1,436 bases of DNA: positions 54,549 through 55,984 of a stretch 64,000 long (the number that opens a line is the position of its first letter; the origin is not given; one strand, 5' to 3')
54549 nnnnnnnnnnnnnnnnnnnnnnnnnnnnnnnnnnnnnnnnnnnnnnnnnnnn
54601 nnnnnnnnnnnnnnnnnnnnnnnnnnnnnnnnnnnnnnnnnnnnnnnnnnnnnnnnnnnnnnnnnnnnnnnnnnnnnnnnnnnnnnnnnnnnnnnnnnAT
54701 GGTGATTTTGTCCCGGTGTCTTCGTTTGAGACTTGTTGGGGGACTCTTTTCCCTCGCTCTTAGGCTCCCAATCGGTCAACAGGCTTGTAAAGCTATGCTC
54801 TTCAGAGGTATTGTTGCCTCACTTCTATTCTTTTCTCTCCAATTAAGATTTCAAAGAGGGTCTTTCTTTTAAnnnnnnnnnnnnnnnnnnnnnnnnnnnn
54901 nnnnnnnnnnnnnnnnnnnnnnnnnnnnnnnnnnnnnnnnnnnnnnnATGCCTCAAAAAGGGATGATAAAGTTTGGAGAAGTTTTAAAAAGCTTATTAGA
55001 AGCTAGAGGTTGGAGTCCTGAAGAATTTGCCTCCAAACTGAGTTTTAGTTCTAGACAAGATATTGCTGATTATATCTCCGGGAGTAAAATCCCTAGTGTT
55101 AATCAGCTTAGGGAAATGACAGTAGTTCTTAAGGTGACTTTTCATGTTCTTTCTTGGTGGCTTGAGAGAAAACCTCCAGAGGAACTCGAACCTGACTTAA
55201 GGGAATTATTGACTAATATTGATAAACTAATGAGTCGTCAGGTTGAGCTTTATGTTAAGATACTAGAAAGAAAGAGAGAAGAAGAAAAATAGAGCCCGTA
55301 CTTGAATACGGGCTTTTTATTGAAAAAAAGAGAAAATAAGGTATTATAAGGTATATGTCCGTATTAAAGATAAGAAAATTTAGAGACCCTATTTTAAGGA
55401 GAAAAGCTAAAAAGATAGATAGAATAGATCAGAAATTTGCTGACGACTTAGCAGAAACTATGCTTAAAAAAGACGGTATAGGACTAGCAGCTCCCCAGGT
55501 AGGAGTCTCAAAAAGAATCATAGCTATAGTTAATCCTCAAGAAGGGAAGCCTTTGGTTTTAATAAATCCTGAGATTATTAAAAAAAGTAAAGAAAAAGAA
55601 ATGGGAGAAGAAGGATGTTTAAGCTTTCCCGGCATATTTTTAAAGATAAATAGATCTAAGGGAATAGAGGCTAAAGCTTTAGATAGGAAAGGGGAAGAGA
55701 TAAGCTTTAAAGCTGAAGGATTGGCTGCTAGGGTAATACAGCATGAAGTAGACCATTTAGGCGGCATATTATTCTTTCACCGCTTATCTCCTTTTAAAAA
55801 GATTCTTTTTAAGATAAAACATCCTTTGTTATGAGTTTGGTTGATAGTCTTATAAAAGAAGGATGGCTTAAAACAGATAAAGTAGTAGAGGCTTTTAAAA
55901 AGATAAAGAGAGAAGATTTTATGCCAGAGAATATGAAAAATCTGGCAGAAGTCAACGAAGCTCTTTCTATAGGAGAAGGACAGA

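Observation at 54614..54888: Independent transcription unit encoding a ~180-240-nt rod-like RNA, a 6S-like candidate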

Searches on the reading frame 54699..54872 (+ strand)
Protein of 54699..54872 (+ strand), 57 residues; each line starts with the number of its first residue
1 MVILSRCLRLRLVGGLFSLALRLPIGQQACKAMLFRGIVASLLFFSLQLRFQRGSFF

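Call 28: list_cluster_members(proteins=[window:54699-54869:+, window:54636-54776:-, window:54733-54843:+, window:54338-54535:+, window:54177-54338:+, window:55355-55831:+, window:54948-55289:+, window:53294-53956:+])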
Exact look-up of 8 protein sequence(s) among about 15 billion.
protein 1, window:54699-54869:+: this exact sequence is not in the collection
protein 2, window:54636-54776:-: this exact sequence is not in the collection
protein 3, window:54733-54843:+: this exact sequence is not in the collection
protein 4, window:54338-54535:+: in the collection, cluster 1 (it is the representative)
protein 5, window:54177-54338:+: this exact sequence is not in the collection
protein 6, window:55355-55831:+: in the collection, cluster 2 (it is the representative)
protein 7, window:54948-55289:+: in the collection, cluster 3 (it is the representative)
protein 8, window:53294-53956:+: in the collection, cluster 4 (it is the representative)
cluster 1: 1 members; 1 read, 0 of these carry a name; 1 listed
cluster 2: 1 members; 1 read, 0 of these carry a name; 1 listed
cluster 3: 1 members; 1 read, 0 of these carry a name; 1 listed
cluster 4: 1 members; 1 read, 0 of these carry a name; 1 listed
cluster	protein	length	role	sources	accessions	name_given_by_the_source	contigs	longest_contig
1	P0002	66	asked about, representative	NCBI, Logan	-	-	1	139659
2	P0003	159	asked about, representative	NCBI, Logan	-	-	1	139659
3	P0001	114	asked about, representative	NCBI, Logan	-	-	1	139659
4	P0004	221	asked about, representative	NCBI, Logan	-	-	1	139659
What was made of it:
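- The ORF was not called as a gene and is absent from 15 billion proteins (call 28).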

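Call 43: search_protein_families(library=padloc, proteins=[window:54699-54872:+], max_evalue=0.1)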
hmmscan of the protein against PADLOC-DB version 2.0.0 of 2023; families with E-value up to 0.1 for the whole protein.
window:54699-54872:+ (57 aa): 0 families

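Call 44: search_protein_families(library=phrogs, proteins=[window:54699-54872:+], max_evalue=0.01)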
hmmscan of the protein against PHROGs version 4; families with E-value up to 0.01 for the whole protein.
window:54699-54872:+ (57 aa): 0 families

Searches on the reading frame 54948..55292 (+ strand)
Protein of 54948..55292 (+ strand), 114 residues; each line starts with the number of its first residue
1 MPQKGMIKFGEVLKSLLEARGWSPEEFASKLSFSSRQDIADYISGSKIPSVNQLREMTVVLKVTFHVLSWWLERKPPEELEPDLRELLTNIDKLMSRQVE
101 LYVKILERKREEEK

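Call 10: search_protein_families(library=pfam, proteins=[window:54948-55292:+], max_evalue=0.01)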
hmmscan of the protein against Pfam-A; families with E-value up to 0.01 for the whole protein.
window:54948-55292:+ (114 aa): 3 families
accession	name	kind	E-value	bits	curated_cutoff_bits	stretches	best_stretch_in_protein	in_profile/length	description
PF01381.28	HTH_3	-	1.4e-06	28.7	23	1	13-66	1-53/55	Helix-turn-helix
PF13560.12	HTH_31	-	8e-06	26.5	27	1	9-64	2-57/64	Helix-turn-helix domain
PF12844.13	HTH_19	-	0.00044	20.5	30.2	1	10-55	1-41/64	Helix-turn-helix domain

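Call 11: find_encoding_contigs(protein=window:54948-55292:+, flank=3000, max_places=6)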
Protein window:54948-55292:+ (114 aa): no gene with exactly this product is on record in the collection.

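Call 12: find_homologous_proteins(query=window:54948-55289:+)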
Query window:54948-55289:+ (114 aa): 1 proteins with E <= 0.001 among 26 candidates.
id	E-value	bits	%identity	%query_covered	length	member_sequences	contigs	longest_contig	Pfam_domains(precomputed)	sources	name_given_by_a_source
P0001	1.3e-66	240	100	100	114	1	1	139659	PF01381.29,PF13560.13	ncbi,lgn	-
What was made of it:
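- Tried and rejected: The HTH protein has no homolog other than itself among 5.8 billion proteins (call 12).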

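Call 13: find_encoding_contigs(protein=P0001, flank=10000, max_places=6)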
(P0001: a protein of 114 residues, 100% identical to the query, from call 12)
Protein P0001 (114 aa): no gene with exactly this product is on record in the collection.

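Call 43: search_protein_families(library=padloc, proteins=[window:54948-55292:+], max_evalue=0.1)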
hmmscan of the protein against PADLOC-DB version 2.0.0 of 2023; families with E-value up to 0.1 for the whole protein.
window:54948-55292:+ (114 aa): 8 families
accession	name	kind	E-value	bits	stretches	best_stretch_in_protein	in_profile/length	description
PDLC03947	RmrA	-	2.5e-05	21.3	1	10-67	13-69/383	-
PDLC04142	capH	-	4.8e-05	22.4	1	7-85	5-74/103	capH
PDLC03954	RmrA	-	0.00039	17.4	1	10-68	12-69/380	-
PDLC04775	PDC-M69A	-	0.00045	18.7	1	8-75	7-70/113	-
PDLC04757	PDC-M64B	-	0.0038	15.2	1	11-61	32-81/128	-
PDLC02926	HTH_VI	-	0.0041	15.3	1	9-89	2-81/92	-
PDLC03945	RmrA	-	0.0047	14.1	1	9-65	3-58/394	-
PDLC04758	PDC-M64B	-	0.0091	14.5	1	13-64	35-85/123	-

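Call 44: search_protein_families(library=phrogs, proteins=[window:54948-55292:+], max_evalue=0.01)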
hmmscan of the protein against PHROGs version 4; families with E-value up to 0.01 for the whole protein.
window:54948-55292:+ (114 aa): 4 families
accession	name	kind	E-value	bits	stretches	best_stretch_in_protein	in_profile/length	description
phrog_2439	-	transcription regulation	1.8e-07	31.4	1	10-91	9-87/367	transcriptional regulator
phrog_3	-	transcription regulation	1.8e-06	29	1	3-82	83-157/430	transcriptional repressor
phrog_8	-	transcription regulation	1.3e-05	25.8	1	6-89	74-150/346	transcriptional regulator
phrog_2967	-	transcription regulation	3.6e-05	24.4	1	4-68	6-69/225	transcriptional regulator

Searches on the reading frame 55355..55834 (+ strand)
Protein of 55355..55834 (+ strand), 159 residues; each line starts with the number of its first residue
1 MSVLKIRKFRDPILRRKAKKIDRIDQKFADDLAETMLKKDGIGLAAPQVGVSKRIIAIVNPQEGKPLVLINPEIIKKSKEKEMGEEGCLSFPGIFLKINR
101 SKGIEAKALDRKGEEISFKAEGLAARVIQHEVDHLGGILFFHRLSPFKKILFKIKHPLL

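Call 10: search_protein_families(library=pfam, proteins=[window:55355-55834:+], max_evalue=0.01)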
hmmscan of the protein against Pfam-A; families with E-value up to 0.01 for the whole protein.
window:55355-55834:+ (159 aa): 1 family
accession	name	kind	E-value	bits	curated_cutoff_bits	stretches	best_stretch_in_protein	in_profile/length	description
PF01327.26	Pep_deformylase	-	2.4e-49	167.3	22.8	1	4-149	2-155/156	Polypeptide deformylase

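Call 14: find_related_loci(query=window:55355-55831:+, collection=genome_contigs, flank=6000)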
Query window:55355-55831:+ (159 aa) in genome_contigs; peptide patterns used: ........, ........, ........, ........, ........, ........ (x = any residue, [..] = any of these).
598 stretches matched a pattern (row limit reached: there are more); 153 encode a relative of the query (tblastn E <= 1e-3); the best 80 are kept; 80 distinct loci.
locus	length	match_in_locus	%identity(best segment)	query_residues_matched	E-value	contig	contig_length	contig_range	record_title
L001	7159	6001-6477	60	1-156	1e-60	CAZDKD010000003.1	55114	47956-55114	MAG TPA_asm: uncultured Candidatus Saccharibacteria bacterium isolate binchicken_co262_124 genome assembly, contig: NODE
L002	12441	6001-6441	52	3-150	9e-44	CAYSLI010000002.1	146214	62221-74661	MAG TPA_asm: uncultured Candidatus Saccharibacteria bacterium isolate binchicken_co116_198 genome assembly, contig: NODE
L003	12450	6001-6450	53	4-152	1e-42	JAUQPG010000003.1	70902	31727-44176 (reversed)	MAG: Candidatus Bipolaricaulota bacterium isolate GXS.bins.134.201912 NODE_240_length_70902_cov_537.106591, whole genome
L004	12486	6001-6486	48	1-150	1e-42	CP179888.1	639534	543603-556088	MAG: Candidatus Nealsonbacteria bacterium isolate ER9H13parc1 chromosome, complete genome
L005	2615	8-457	52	4-152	3e-42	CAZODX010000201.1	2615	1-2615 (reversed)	MAG TPA_asm: uncultured Thermotogae bacterium isolate binchicken_co71_26 genome assembly, contig: NODE_16708_length_2615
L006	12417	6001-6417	62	8-145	3e-41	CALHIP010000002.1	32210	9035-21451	MAG: uncultured Patescibacteria group bacterium isolate S1_Bin_Bin_48_sub_1 genome assembly, contig: c_000000096959, who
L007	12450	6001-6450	51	4-152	3e-41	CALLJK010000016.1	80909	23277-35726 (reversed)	MAG: Candidatus Bipolaricaulota bacterium isolate S1_Bin_METABAT__319_1 genome assembly, contig: c_000001765438, whole g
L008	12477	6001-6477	47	1-155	5e-40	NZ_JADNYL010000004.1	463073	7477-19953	Thalassotalea sp. G2M2-11 4, whole genome shotgun sequence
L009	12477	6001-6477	45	1-155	8e-40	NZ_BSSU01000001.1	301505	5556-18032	Thalassotalea eurytherma strain JCM 18482 sequence01, whole genome shotgun sequence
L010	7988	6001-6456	47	1-149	8e-40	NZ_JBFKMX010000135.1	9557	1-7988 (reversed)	MAG: Pseudoalteromonas sp. isolate Mix_sand22.2022.08.D.59 k141_1595686_length_9557_cov_30.5456, whole genome shotgun se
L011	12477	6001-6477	45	1-155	3e-39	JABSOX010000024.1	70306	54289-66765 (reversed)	MAG: Colwellia sp. isolate DT_19 DT-Colwellia-3_scaffold_28, whole genome shotgun sequence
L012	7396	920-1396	46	1-155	2e-39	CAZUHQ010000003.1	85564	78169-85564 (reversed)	MAG TPA_asm: uncultured Thalassotalea sp. isolate SRP334346_co1_186 genome assembly, contig: NODE_365_length_85564_cov_6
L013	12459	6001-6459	44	1-149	7e-39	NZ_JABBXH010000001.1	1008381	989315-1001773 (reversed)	Thalassotalea algicola strain M1531 scaffold_1, whole genome shotgun sequence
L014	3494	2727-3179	47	1-148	1e-38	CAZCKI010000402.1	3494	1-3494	MAG TPA_asm: uncultured Burkholderiales bacterium isolate SRP269290_co5_10 genome assembly, contig: NODE_21607_length_34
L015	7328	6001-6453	49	1-148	2e-38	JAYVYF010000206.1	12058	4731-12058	MAG: Burkholderiales bacterium isolate GL85_UP_concoct_166 GL85_UP_concoct_166_205, whole genome shotgun sequence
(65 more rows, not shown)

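Call 21: find_encoding_contigs(protein=window:55355-55834:+, flank=4000, max_places=10)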
Protein window:55355-55834:+ (159 aa): no gene with exactly this product is on record in the collection.

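Call 32: find_related_loci(query=window:55355-55831:+, collection=metagenome_contigs, flank=6000)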
Query window:55355-55831:+ (159 aa) in metagenome_contigs; peptide patterns used: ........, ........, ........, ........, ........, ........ (x = any residue, [..] = any of these).
600 stretches matched a pattern (row limit reached: there are more); 117 encode a relative of the query (tblastn E <= 1e-3); the best 80 are kept; 80 distinct loci.
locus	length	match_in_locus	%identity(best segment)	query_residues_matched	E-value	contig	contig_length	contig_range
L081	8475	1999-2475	60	1-156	7e-61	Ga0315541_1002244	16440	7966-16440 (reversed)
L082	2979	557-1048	51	1-153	2e-47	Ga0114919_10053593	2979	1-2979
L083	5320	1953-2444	48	1-153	4e-45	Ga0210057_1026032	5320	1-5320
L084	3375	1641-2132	48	1-153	1e-44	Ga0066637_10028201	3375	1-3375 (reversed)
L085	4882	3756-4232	47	1-155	1e-39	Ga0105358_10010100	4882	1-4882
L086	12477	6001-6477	45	1-155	5e-39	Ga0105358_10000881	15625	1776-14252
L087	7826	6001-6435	49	11-155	6e-39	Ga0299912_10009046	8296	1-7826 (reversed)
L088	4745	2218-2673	46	1-149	7e-39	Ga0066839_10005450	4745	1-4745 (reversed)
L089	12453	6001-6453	48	1-148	4e-38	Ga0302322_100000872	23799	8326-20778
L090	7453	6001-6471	47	1-151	4e-38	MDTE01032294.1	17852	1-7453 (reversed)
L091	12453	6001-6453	48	1-148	4e-38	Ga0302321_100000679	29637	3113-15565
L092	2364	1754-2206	47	1-150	5e-38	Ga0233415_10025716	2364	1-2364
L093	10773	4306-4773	49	1-153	6e-38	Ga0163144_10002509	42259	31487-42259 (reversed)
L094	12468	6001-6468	49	1-155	4e-40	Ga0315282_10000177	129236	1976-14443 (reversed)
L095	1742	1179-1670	49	3-150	4e-38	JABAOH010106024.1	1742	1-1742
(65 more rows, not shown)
